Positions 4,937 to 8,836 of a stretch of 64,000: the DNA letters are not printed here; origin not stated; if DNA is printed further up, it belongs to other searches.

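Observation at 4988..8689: Cellulose-synthase-like GT2 fused to a DMFase-large-subunit-like domain in one 1233-aa membrane protein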

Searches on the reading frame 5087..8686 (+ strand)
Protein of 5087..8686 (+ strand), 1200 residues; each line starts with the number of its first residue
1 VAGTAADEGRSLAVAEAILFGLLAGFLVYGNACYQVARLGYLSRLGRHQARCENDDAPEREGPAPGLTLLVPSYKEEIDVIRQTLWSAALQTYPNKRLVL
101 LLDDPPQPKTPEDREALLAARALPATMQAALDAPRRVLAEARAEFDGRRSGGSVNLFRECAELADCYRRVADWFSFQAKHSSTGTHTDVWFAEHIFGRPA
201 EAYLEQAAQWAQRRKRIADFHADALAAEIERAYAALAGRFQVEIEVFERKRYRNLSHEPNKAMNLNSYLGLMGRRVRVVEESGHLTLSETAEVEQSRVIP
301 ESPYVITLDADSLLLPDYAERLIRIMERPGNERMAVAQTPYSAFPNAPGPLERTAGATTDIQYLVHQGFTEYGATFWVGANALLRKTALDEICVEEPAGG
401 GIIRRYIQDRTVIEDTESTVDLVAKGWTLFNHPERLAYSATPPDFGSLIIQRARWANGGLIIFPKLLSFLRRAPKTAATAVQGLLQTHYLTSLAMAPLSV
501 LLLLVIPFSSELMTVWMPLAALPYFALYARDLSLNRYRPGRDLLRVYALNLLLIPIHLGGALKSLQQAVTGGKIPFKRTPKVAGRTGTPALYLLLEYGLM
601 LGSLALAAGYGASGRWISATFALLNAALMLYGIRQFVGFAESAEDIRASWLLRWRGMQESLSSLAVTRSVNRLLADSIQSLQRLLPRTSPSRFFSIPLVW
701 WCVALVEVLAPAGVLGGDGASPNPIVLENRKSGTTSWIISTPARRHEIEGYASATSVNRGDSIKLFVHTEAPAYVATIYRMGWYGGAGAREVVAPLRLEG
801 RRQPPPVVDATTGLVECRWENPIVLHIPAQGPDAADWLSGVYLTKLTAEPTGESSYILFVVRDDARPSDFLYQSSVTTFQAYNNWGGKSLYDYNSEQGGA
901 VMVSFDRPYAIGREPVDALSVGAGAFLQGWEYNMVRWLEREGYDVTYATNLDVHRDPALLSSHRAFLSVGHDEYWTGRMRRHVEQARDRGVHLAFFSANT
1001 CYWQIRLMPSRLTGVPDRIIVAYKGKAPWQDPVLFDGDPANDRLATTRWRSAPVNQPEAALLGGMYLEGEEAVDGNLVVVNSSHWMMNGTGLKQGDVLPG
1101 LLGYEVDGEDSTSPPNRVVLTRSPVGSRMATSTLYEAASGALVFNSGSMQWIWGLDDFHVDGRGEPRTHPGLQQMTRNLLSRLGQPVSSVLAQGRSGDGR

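Call 37: predict_structure(alignment_id=A1)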
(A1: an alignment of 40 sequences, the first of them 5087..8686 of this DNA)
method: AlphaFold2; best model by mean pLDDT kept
length: 1200 residues; sequences in the alignment: 40
mean_pLDDT: 76.5   pTM: 0.56
mean pLDDT of the five models: 76.5, 71.5, 70.7, 68.5, 64.8
residues with pLDDT >= 90: 307; 70-90: 545; 50-70: 179; < 50: 169
segments of 3 or more residues with pLDDT < 50: 578-585, 663-665, 671-727, 832-834, 884-901, 916-922, 1023-1072, 1160-1162, 1190-1200
pLDDT, mean of each block of 10 residues (from residue 1): 64 83 88 88 84 56 84 74 93 93 66 78 92 93 92 91 96 95 86 95 95 89 90 92 90 77 84 91 84 89 90 90 88 80 79 89 87 72 88 80 73 62 85 84 80 80 84 81 86 87 80 75 84 89 93 89 80 55 57 89 89 83 91 91 83 67 49 43 35 40 38 30 46 61 80 87 91 93 76 89 76 69 86 66 91 88 89 82 51 39 55 49 63 88 89 86 90 69 87 81 60 64 43 39 40 39 45 73 89 89 62 70 73 86 85 76 68 94 81 35
secondary structure, 60 per line:
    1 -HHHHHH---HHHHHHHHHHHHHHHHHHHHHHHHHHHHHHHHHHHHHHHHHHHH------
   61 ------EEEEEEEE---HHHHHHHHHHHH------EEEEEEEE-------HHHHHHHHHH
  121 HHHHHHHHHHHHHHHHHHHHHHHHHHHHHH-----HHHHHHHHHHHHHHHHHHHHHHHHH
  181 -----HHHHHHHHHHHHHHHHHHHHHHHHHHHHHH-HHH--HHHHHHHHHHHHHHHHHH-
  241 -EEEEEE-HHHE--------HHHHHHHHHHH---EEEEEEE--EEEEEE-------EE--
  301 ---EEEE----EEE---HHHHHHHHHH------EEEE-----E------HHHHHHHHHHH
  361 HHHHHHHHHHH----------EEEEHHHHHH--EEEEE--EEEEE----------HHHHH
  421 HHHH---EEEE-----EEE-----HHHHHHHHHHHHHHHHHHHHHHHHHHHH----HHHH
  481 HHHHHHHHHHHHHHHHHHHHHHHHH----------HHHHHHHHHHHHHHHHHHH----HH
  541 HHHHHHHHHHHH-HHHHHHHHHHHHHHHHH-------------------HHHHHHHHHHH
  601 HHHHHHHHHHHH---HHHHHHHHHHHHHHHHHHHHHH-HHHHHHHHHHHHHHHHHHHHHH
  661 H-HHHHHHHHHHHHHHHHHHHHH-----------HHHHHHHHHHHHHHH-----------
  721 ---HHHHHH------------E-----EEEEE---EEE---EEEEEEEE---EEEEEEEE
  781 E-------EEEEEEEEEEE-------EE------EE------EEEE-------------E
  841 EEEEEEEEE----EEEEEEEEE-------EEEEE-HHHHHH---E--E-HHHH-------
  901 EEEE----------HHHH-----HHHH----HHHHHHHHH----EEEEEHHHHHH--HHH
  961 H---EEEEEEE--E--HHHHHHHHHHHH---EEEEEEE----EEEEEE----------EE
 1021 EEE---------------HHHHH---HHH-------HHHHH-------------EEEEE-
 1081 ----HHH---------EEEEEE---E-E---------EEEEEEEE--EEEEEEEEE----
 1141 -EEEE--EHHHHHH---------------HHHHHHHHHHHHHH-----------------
elements in order (helices of 4 or more, strands of 3 or more residues): H2-7 H11-54 E67-74 H78-89 E96-103 H111-150 H156-180 H186-215 H222-239 E242-247 H261-271 E275-281 E284-289 E304-307 E312-314 H318-327 E334-337 H350-371 E382-385 H386-391 E394-398 E401-405 H416-424 E428-431 E437-439 H445-472 H477-505 H516-534 H539-552 H554-570 H590-612 H616-637 H639-661 H663-683 H695-709 H724-729 E748-752 E756-758 E762-769 E773-781 E789-799 E823-826 E840-849 E854-862 E870-874 H876-881 H890-893 E901-904 H915-918 H924-927 H932-940 E945-949 H950-955 H958-961 E965-971 H977-988 E992-998 E1003-1008 E1019-1023 H1039-1043 H1057-1061 E1075-1079 E1097-1102 E1118-1125 E1128-1136 E1142-1145 H1149-1154 H1170-1183

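Call 41: fold_search(model_id=the predicted structure, library=pdb)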
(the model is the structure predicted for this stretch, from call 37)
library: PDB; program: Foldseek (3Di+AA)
matches with E <= 10: 842; with E <= 0.001: 57
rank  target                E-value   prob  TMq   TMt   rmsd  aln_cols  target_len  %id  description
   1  8huy_B                8.3e-12  1.00  0.26  0.42  12.6       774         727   14  N-acetyl-(R)-beta-phenylalanine acylase (released 2023-03-15)
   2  8i5a_B                9.0e-12  1.00  0.26  0.41  14.2       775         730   14  N-acetyl-(R)-beta-phenylalanine acylase, 2.75 angstrom resolution (released 2023-03-15)
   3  8i59_A                1.6e-11  1.00  0.24  0.39  14.4       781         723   14  N-acetyl-(R)-beta-phenylalanine acylase, selenomethionyl derivative (released 2023-03-15)
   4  8i59_B                1.9e-11  1.00  0.25  0.40  13.5       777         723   14  N-acetyl-(R)-beta-phenylalanine acylase, selenomethionyl derivative (released 2023-03-15)
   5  6lve_A                3.4e-11  1.00  0.23  0.36   9.6       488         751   17  Structure of Dimethylformamidase, tetramer, E521A mutant (released 2020-06-03)
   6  6lvd_A                3.9e-11  1.00  0.26  0.40  14.8       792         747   13  Structure of Dimethylformamidase, tetramer, Y440A mutant (released 2020-06-03)
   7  8huy_A                4.4e-11  1.00  0.27  0.43   8.1       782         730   14  N-acetyl-(R)-beta-phenylalanine acylase (released 2023-03-15)
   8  8i5a_A                6.0e-11  1.00  0.26  0.41   8.2       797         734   13  N-acetyl-(R)-beta-phenylalanine acylase, 2.75 angstrom resolution (released 2023-03-15)
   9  6lvb_A                6.9e-11  1.00  0.22  0.34   9.3       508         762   17  Structure of Dimethylformamidase, tetramer (released 2020-06-03)
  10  4p00_A                1.0e-10  1.00  0.28  0.44  12.7       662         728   17  Bacterial Cellulose Synthase in complex with cyclic-di-GMP and UDP (released 2014-04-09)
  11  4hg6_A                1.7e-10  1.00  0.26  0.40  14.5       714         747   17  Structure of a cellulose synthase - cellulose translocation intermediate (released 2012-12-19)
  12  5ej1_A                1.7e-10  1.00  0.28  0.44  11.6       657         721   16  Pre-translocation state of bacterial cellulose synthase (released 2016-03-30)
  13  9b8v_E                7.1e-10  1.00  0.25  0.35  10.1       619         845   15  AlphaFold2 informed cryo-EM model of the E. coli cellulose synthase BcsAG3B6 complex (released 2025-02-19)
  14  8g2j_D                1.6e-09  1.00  0.27  0.42  15.5       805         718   14  Hybrid aspen cellulose synthase-8 bound to UDP-glucose (released 2023-03-01)
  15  8g2j_I                2.8e-09  1.00  0.27  0.41  15.1       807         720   14  Hybrid aspen cellulose synthase-8 bound to UDP-glucose (released 2023-03-01)
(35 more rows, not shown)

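Call 53: find_related_loci(query=A1, collection=genome_contigs, flank=7000)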
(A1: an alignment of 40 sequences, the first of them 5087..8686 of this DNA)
Query A1 (1200 aa) in genome_contigs; peptide patterns used: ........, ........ (x = any residue, [..] = any of these).
599 stretches matched a pattern (row limit reached: there are more); 582 encode a relative of the query (tblastn E <= 1e-3); the best 80 are kept; 80 distinct loci.
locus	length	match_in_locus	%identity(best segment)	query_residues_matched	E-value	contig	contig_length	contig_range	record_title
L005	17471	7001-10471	62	16-1185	0e+0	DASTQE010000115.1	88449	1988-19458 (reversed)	MAG TPA_asm: Nitrospira sp. isolate SMAG_U2215 k141_516693, whole genome shotgun sequence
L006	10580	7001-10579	61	1-1184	0e+0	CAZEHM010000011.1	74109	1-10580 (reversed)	MAG TPA_asm: uncultured Nitrospira sp. isolate binchicken_co199_128 genome assembly, contig: NODE_453_length_74109_cov_7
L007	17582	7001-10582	60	1-1183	0e+0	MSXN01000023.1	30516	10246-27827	MAG: Nitrospira sp. ST-bin5 896, whole genome shotgun sequence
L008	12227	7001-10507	59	5-1184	0e+0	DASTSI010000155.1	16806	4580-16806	MAG TPA_asm: Nitrospira sp. isolate SMAG_U2276 k141_785038, whole genome shotgun sequence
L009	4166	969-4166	61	1-1052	0e+0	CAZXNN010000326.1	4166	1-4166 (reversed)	MAG TPA_asm: uncultured Nitrospira sp. isolate SRP173033_co1_191 genome assembly, contig: NODE_63076_length_4166_cov_6.3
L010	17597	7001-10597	61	1-1185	0e+0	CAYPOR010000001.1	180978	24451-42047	MAG TPA_asm: uncultured Nitrospira sp. isolate SRP287051_co2_197 genome assembly, contig: NODE_119_length_180978_cov_19.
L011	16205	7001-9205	59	1-734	0e+0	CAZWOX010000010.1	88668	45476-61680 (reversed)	MAG TPA_asm: uncultured Nitrospira sp. isolate SRP090828_co1_90 genome assembly, contig: NODE_35_length_88668_cov_22.802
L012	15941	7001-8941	64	1-646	0e+0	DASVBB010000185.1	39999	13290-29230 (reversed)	MAG TPA_asm: Nitrospira sp. isolate SMAG_U1968 k141_831035, whole genome shotgun sequence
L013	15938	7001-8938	61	1-646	0e+0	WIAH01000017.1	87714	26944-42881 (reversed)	MAG: Nitrospira sp. CR1.3 NODE_218_length_87714_cov_13.4218, whole genome shotgun sequence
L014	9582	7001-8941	62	1-649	0e+0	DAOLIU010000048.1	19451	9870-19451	MAG TPA_asm: Nitrospira sp. isolate AMR_MDS_0292 NODE_254_length_19451_cov_6.708703, whole genome shotgun sequence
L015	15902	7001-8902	60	7-646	0e+0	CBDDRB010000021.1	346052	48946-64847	uncultured bacterium isolate s7_161 genome assembly, contig: s7_161.fak141_2602123, whole genome shotgun sequence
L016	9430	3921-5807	59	14-646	0e+0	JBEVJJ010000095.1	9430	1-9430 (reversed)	MAG: Nitrospiraceae bacterium isolate T4R1BO.metabat2.186 T4R1BO.metabat2.186_k133_32641442, whole genome shotgun sequen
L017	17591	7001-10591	61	1-1183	0e+0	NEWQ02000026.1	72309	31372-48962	MAG: Nitrospira sp. CG24D Nitrospira_sp_RSF21_CG24_D_26, whole genome shotgun sequence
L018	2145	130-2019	54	16-646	0e+0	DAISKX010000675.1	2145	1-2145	MAG TPA_asm: Nitrospiraceae bacterium isolate CTOTU39261 NODE_9967_length_2145_cov_6.133493, whole genome shotgun sequen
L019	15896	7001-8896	53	13-650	0e+0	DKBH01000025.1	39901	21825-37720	MAG TPA_asm: Nitrospiraceae bacterium UBA6905 UBA6905_contig_8085, whole genome shotgun sequence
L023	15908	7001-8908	51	9-648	0e+0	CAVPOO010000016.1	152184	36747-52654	MAG: uncultured Gammaproteobacteria bacterium isolate MFD09779.bin.2.228 genome assembly, contig: contig_31872, whole ge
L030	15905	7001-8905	50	13-648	4e-178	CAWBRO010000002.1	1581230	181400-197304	MAG: uncultured beta proteobacterium isolate MFD00392.bin.2.372 genome assembly, contig: contig_1045, whole genome shotg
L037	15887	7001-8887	50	14-645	3e-173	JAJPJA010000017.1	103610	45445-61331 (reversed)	MAG: Proteobacteria bacterium isolate Centralia_MAG_399 k107_4680064, whole genome shotgun sequence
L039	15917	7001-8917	49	19-666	4e-170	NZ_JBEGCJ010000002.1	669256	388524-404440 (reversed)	Halomonas aquatica strain SSM6 contig2, whole genome shotgun sequence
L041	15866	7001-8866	46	13-646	9e-168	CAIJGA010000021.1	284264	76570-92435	MAG: uncultured Chlorobiaceae bacterium isolate F4_bin-342 genome assembly, contig: bin-342:21/34, whole genome shotgun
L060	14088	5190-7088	46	16-654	2e-157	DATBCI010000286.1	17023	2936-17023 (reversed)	MAG TPA_asm: Burkholderiaceae bacterium isolate SMAG_U5781 k141_2343272, whole genome shotgun sequence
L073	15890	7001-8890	46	16-646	1e-151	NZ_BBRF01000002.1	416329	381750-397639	Demequina aurantiaca strain NBRC 106265, whole genome shotgun sequence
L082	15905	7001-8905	44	16-646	5e-150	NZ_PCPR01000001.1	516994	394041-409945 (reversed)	Arthrobacter sp. MYb23 MYb23_1, whole genome shotgun sequence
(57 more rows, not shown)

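Call 63: search_protein_families(library=pfam, proteins=[L039:8992-10371:+, L041:8987-10804:+, L041:10801-12345:+, L073:9162-10748:+, L073:10814-11722:+, L082:5001-6587:-, L082:9133-9633:+, L082:10949-12439:+, L030:5278-6831:-, L030:9461-10402:+], max_evalue=0.001)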
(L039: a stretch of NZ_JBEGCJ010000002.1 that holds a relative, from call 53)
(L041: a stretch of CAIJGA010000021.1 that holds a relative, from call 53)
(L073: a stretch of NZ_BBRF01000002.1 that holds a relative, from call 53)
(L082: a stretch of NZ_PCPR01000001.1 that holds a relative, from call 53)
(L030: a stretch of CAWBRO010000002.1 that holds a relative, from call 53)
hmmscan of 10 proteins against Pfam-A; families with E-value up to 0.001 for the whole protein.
L039:8992-10371:+ (459 aa): 3 families
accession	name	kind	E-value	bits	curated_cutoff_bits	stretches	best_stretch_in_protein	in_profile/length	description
PF14559.12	TPR_19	-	1.2e-08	35.6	25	0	44-96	13-66/68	Tetratricopeptide repeat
PF13428.12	TPR_14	-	0.00023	22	23.5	0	57-97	3-43/44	Tetratricopeptide repeat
PF13505.12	OMP_b-brl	-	0.00093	19.8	28.7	0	192-257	18-75/175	Outer membrane protein beta-barrel domain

L041:8987-10804:+ (605 aa): 4 families
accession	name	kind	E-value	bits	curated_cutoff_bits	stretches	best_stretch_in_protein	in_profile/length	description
PF01522.26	Polysacc_deac_1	-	2.4e-22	79.6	23.1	1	46-158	8-122/124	Polysaccharide deacetylase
PF02638.21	GHL10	-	1.5e-13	50.9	27.9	1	346-479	110-234/311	Glycosyl hydrolase-like 10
PF14883.12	GHL13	-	3.8e-07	29.9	27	1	318-502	63-253/324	Hypothetical glycosyl hydrolase family 13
PF14871.12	GHL6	-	4.9e-05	24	35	1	317-397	43-131/132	Hypothetical glycosyl hydrolase 6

L041:10801-12345:+ (514 aa): 0 families

L073:9162-10748:+ (528 aa): 2 families
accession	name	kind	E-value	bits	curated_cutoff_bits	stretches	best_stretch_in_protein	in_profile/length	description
PF02839.19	CBM_5_12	-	1.7e-05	25.2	26.2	1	478-519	1-43/44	Carbohydrate-binding module family 5/12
PF00704.34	Glyco_hydro_18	-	0.00033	20.9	29.6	0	80-251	25-193/317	Glycosyl hydrolases family 18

L073:10814-11722:+ (302 aa): 2 families
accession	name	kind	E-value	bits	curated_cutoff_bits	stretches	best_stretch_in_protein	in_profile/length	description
PF01758.21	SBF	-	3.8e-15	56.5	24.3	1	32-201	7-187/191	Sodium Bile acid symporter family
PF13593.11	SBF_like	-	9.2e-09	35.5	25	1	26-278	35-295/313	SBF-like CPA transporter family (DUF4137)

L082:5001-6587:- (528 aa): 2 families
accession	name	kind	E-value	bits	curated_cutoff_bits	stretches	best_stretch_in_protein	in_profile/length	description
PF02839.19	CBM_5_12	-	1.3e-13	51.1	26.2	2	467-510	1-43/44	Carbohydrate-binding module family 5/12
PF00704.34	Glyco_hydro_18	-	6.8e-06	26.4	29.6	1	57-259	3-199/317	Glycosyl hydrolases family 18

L082:9133-9633:+ (166 aa): 0 families

L082:10949-12439:+ (496 aa): 1 family
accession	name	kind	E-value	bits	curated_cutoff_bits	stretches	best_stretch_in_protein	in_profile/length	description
PF02133.21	Transp_cyt_pur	-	3.6e-22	79.2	23.5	1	73-448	11-416/440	Permease for cytosine/purines, uracil, thiamine, allantoin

L030:5278-6831:- (517 aa): 1 family
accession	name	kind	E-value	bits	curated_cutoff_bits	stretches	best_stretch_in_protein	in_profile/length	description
PF13231.12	PMT_2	-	4.2e-10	40.5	26.1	1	87-236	2-160/160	Dolichyl-phosphate-mannose-protein mannosyltransferase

L030:9461-10402:+ (313 aa): 0 families

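Call 77: search_protein_families(library=pfam, proteins=[L060:238-1416:+, L060:1409-3421:+, L060:3429-4808:+, L060:7255-8736:+, L060:9640-11622:+, L060:11656-12642:-, L037:4492-6489:+, L037:9169-10551:+, L037:12084-13160:+, L023:6731-9202:+], max_evalue=0.001)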
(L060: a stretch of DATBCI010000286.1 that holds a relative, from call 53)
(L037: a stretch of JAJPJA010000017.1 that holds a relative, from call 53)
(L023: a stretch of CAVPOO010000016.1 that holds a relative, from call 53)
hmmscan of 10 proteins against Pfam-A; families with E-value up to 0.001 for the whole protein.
L060:238-1416:+ (392 aa): 4 families
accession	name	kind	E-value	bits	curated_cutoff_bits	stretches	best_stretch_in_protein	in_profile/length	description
PF16576.10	HlyD_D23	-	1e-15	58.1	30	1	63-282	2-187/214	Barrel-sandwich domain of CusB or HlyD membrane-fusion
PF13437.12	HlyD_3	-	1.6e-13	51.7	22.2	1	202-285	1-82/106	HlyD family secretion protein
PF13533.13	Biotin_lipoyl_2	-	7.1e-08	32.5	29.8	1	83-110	5-32/32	Biotin-lipoyl like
PF00364.28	Biotin_lipoyl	-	3.5e-05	24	22.1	0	78-109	42-73/73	Biotin-requiring enzyme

L060:1409-3421:+ (670 aa): 6 families
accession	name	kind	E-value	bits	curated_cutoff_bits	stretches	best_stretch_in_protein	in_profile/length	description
PF12704.14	MacB_PCD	-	5.3e-42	144.9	27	1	296-511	1-204/207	MacB-like periplasmic core domain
PF00005.33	ABC_tran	-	1.6e-31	110.2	25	1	45-193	1-136/137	ABC transporter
PF02687.27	FtsX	-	2.5e-22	79.6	25.5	1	549-663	2-120/120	FtsX-like permease C-terminal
PF02463.25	SMC_N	-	4.5e-05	23.4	40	0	163-237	134-211/220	RecF/RecN/SMC N terminal domain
PF13304.12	AAA_21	-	0.00055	20.5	27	0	58-78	2-22/304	AAA domain, putative AbiEii toxin, Type IV TA system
PF13555.12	AAA_29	-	0.00074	19.7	27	0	53-72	20-39/61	P-loop containing region of AAA domain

L060:3429-4808:+ (459 aa): 1 family
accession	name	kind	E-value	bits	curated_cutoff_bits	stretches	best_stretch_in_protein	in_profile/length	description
PF02321.23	OEP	-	7.8e-35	120.8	22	2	266-447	4-187/187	Outer membrane efflux protein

L060:7255-8736:+ (493 aa): 2 families
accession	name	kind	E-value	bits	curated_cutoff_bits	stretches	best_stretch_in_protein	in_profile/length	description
PF03062.24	MBOAT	-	1.9e-38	133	27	1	110-356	40-303/337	MBOAT, membrane-bound O-acyltransferase family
PF13813.11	MBOAT_2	-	9.9e-06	26.2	25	1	267-330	2-67/85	Membrane bound O-acyl transferase family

L060:9640-11622:+ (660 aa): 1 family
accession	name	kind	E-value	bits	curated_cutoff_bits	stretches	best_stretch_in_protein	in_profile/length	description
PF20254.3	DMFA2_C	-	1.1e-71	242.7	27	1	246-637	1-369/374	N,N-dimethylformamidase beta subunit-like, C-terminal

L060:11656-12642:- (328 aa): 1 family
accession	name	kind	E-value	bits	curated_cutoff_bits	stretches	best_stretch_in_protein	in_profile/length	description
PF11453.13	DUF2950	-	2.6e-106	355.2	20.2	1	51-326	1-272/274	Protein of unknown function (DUF2950)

L037:4492-6489:+ (665 aa): 3 families
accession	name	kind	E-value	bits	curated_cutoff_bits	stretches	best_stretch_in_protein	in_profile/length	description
PF02776.23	TPP_enzyme_N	-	1.8e-37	128.2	26.8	1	84-199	2-118/119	Thiamine pyrophosphate enzyme, N-terminal TPP binding domain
PF00205.28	TPP_enzyme_M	-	2.3e-36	125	30.4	1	274-408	2-136/137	Thiamine pyrophosphate enzyme, central domain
PF02775.26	TPP_enzyme_C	-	1.3e-34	119.6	21.9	1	472-620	1-151/151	Thiamine pyrophosphate enzyme, C-terminal TPP binding domain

L037:9169-10551:+ (460 aa): 0 families

L037:12084-13160:+ (358 aa): 1 family
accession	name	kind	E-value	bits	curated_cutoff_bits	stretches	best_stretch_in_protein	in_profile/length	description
PF01522.26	Polysacc_deac_1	-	2.8e-15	56.8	23.1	1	67-196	4-114/124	Polysaccharide deacetylase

L023:6731-9202:+ (823 aa): 3 families
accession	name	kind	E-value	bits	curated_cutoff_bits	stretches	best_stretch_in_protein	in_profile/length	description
PF13632.12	Glyco_trans_2_3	-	1.1e-31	110.7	27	1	384-605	2-196/198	Glycosyl transferase family group 2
PF13641.12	Glyco_tranf_2_3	-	9.7e-17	62.2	27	2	380-537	86-230/230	Glycosyltransferase like family 2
PF00535.33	Glycos_transf_2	-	1.6e-07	31.8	23.3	0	378-470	76-166/168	Glycosyl transferase family 2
